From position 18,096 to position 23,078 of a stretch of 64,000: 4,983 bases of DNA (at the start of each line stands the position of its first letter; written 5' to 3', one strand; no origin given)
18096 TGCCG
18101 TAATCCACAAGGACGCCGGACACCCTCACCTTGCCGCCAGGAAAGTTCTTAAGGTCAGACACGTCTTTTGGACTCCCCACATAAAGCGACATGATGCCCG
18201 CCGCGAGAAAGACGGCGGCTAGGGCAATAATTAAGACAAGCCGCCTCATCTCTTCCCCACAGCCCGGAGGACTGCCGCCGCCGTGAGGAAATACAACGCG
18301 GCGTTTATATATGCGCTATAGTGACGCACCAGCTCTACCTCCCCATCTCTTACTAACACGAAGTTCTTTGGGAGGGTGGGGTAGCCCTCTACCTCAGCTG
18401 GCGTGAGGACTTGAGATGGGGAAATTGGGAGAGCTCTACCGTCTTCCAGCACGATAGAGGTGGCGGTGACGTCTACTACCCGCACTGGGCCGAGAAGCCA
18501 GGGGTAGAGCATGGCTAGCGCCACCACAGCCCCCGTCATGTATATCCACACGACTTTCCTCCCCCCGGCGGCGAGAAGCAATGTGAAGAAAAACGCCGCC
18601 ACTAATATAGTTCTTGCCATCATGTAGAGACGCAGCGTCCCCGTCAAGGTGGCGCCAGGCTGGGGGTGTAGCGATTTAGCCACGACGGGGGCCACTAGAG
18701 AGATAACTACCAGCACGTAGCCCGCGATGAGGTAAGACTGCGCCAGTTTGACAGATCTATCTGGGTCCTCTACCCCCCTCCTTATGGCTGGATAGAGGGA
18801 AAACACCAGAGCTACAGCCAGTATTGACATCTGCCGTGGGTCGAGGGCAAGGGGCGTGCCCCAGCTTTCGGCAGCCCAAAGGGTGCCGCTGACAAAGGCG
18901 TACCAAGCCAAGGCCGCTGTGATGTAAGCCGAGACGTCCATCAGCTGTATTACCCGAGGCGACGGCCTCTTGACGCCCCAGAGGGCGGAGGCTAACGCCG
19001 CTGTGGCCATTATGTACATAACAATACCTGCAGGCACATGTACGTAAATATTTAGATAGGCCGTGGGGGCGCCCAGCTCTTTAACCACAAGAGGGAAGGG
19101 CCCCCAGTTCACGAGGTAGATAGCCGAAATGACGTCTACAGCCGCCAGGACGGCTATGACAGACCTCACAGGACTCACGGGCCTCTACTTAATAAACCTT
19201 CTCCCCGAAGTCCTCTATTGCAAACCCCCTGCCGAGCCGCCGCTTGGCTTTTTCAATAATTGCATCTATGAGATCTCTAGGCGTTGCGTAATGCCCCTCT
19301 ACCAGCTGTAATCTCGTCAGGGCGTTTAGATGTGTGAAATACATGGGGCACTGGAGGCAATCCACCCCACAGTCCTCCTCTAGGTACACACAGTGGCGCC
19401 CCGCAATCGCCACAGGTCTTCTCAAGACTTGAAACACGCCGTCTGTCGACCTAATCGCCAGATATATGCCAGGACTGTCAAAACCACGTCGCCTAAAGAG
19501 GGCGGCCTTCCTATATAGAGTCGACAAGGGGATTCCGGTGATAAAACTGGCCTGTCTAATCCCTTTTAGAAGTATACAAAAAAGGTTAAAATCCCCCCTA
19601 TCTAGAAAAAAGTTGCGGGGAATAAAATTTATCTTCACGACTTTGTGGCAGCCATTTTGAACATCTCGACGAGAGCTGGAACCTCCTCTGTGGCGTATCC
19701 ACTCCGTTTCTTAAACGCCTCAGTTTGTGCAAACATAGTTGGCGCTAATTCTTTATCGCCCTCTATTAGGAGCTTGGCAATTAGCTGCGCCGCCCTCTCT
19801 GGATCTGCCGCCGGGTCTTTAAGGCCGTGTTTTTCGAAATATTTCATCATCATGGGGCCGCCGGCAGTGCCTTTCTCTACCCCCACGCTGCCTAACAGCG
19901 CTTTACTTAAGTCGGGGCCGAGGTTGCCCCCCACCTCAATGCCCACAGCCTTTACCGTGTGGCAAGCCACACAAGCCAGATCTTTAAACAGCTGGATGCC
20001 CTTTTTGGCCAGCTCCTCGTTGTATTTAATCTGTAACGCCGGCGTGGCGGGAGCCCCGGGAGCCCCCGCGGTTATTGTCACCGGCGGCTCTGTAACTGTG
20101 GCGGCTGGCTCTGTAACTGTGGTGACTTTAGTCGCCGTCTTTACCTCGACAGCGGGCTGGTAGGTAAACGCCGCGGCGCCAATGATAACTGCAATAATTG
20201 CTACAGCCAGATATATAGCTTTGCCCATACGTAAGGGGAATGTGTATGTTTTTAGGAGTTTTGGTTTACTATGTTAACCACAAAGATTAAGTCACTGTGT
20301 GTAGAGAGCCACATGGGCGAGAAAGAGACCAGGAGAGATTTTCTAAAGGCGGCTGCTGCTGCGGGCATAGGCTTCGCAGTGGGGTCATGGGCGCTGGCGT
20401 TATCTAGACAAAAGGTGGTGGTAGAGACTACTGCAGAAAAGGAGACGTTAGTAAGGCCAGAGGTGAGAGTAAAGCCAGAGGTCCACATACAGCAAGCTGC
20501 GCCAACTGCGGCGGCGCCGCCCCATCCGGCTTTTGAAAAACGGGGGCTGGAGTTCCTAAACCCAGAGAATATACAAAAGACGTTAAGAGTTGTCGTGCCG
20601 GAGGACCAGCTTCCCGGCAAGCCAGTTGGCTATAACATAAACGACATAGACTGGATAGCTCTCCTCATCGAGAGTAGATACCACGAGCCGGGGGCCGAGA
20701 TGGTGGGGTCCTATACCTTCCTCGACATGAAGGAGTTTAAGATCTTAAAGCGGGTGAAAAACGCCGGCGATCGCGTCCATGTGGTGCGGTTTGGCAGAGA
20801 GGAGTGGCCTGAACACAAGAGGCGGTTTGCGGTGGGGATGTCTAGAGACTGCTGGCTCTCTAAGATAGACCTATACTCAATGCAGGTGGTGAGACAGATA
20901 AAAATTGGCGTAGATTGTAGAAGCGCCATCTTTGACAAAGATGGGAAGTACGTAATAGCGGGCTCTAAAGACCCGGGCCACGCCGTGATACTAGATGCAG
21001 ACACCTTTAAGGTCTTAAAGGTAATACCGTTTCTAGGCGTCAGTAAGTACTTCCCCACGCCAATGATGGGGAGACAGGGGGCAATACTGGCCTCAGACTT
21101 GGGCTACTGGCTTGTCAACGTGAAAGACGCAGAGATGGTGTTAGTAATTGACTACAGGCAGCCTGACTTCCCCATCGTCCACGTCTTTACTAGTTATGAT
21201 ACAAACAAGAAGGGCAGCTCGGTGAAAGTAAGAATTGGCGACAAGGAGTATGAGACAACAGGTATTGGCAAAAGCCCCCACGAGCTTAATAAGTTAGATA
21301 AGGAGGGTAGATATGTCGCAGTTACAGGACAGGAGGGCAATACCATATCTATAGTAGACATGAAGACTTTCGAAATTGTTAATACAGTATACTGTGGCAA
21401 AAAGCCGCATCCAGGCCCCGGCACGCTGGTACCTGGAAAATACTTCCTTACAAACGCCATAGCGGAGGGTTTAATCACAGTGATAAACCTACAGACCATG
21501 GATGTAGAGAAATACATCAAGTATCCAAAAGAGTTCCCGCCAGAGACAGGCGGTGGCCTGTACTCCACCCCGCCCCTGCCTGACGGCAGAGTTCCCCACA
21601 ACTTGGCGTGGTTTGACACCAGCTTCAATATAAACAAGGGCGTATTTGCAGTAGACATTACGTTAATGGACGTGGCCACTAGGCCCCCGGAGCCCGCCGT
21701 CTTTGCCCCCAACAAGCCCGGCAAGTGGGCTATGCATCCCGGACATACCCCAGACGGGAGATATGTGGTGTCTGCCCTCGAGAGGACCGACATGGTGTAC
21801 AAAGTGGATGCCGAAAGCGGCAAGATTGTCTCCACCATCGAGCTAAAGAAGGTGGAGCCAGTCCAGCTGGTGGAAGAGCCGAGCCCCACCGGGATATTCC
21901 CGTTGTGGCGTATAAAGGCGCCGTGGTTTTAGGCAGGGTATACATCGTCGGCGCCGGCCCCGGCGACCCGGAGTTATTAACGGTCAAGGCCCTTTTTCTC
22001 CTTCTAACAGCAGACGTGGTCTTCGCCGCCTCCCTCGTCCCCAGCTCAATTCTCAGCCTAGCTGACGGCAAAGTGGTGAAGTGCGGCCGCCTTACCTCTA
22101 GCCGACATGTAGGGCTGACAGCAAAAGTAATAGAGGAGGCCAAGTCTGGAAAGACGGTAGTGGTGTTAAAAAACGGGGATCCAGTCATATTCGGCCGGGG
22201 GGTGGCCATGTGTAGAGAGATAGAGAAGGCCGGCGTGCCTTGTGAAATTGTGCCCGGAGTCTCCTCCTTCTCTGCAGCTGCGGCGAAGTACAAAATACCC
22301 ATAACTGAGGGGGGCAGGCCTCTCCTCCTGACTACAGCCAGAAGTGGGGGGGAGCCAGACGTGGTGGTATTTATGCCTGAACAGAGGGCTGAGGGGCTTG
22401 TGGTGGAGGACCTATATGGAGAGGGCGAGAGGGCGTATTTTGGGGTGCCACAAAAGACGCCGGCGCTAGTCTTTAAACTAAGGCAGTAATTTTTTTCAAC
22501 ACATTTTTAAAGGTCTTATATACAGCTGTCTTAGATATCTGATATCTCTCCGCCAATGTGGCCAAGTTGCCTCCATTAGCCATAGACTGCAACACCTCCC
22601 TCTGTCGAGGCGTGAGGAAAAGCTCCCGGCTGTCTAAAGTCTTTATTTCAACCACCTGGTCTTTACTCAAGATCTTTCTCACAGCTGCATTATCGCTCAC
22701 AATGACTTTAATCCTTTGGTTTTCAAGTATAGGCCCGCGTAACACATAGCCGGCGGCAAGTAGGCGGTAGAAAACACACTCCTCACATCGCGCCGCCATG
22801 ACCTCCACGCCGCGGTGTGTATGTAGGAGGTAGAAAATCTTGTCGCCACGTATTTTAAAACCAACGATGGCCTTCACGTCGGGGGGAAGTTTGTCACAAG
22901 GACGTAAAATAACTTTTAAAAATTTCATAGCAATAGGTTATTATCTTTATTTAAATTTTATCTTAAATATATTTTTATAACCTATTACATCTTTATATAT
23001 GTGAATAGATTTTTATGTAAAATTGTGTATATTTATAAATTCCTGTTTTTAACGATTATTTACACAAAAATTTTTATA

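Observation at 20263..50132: Shared palindromic operator defines a candidate archaeal nir-nos-nor regulon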

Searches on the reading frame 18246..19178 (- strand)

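Call 41: search_protein_families(library=pfam, proteins=[window:18246-19178:-])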
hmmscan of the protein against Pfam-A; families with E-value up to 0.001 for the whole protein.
window:18246-19178:- (310 aa): 1 family
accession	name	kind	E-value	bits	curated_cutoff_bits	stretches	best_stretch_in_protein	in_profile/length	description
PF01578.25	Cytochrom_C_asm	-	5.1e-09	36.5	29.9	1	29-160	57-200/212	Cytochrome C assembly protein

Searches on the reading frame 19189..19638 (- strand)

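Call 6: search_protein_families(library=pfam, proteins=[window:19189-19638:-])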
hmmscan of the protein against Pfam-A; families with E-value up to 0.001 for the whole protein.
window:19189-19638:- (149 aa): 0 families

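Call 65: search_protein_families(library=pfam, proteins=[window:19189-19638:-], max_evalue=5)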
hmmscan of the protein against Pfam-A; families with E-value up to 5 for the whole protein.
window:19189-19638:- (149 aa): 1 family
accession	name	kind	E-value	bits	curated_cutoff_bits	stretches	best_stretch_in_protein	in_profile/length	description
PF13011.12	LZ_Tnp_IS481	-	0.26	12.1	22.2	1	27-55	28-56/85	leucine-zipper of insertion element IS481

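Call 66: search_protein_families(library=ncbifam, proteins=[window:19189-19638:-], max_evalue=0.01)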
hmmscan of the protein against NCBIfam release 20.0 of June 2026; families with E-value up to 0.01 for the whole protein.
window:19189-19638:- (149 aa): 0 families

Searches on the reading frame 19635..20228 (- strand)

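Call 6: search_protein_families(library=pfam, proteins=[window:19635-20228:-])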
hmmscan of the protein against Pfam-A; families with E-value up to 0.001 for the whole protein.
window:19635-20228:- (197 aa): 1 family
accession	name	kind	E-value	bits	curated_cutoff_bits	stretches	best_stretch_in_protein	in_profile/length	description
PF00034.26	Cytochrom_C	-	0.00046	21.9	21.3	0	74-110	1-33/90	Cytochrome c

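Call 66: search_protein_families(library=ncbifam, proteins=[window:19635-20228:-], max_evalue=0.01)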
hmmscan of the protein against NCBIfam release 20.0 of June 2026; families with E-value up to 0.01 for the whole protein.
window:19635-20228:- (197 aa): 4 families
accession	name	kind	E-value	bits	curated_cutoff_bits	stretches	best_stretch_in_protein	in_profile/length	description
TIGR04485.1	thiosulf_SoxX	equivalog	0.00026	21.6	61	1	86-110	5-28/78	sulfur oxidation c-type cytochrome SoxX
TIGR00782.1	ccoP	equivalog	0.00033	20.1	179.95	1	68-104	197-234/285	cytochrome-c oxidase, cbb3-type subunit III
TIGR02603.1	CxxCH_TIGR02603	domain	0.0017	18.3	68.15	1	74-103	3-31/134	putative heme-binding domain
NF050122.1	bc1_QcrC_actin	exception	0.0029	17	200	1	56-137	118-197/253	cytochrome bc1 complex diheme cytochrome c subunit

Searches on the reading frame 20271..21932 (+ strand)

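Call 6: search_protein_families(library=pfam, proteins=[window:20271-21932:+])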
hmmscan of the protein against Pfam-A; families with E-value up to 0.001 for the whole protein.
window:20271-21932:+ (553 aa): 3 families
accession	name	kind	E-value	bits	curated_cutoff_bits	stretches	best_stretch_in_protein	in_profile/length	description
PF02239.22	Cytochrom_D1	-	4.7e-29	101.5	25.5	2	146-298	15-159/368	Cytochrome D1 heme domain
PF23414.1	Beta-prop_EML_2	-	5.8e-06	26.3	90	1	184-249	10-74/266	Echinoderm microtubule-associated protein second beta-propeller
PF25174.1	Beta-prop_THOC3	-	8.8e-06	25.3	305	0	179-249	54-123/272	THOC3 beta-propeller domain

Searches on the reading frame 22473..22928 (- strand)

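Call 6: search_protein_families(library=pfam, proteins=[window:22473-22928:-])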
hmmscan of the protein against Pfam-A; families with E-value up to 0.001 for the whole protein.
window:22473-22928:- (151 aa): 1 family
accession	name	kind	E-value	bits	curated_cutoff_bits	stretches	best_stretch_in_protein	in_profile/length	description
PF00196.25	GerE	-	2.1e-06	27.7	23.5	1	105-148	3-46/57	Bacterial regulatory proteins, luxR family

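Call 66: search_protein_families(library=ncbifam, proteins=[window:22473-22928:-], max_evalue=0.01)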
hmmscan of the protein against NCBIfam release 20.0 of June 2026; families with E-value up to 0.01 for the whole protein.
window:22473-22928:- (151 aa): 6 families
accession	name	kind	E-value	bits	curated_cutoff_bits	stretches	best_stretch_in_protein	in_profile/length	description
NF045758.2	YlxM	equivalog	0.0001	22.3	80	1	103-146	15-59/72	YlxM family DNA-binding protein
NF011896.0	PRK15369.1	equivalog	0.00012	21.8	242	1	58-148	100-193/211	two component system response regulator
NF047785.1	respo_reg_MadR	equivalog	0.00021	20.7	300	1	73-148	117-192/209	MadR family response regulator transcription factor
NF052445.1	RespRegMctR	equivalog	0.00063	19.2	300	1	58-147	98-187/205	two-component system response regulator MctR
NF007935.0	PRK10651.1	equivalog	0.00072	18.8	250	1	82-147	133-198/216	two-component system response regulator NarL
NF009165.0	PRK12512.1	equivalog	0.001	18.7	198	1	92-149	119-177/184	RNA polymerase sigma factor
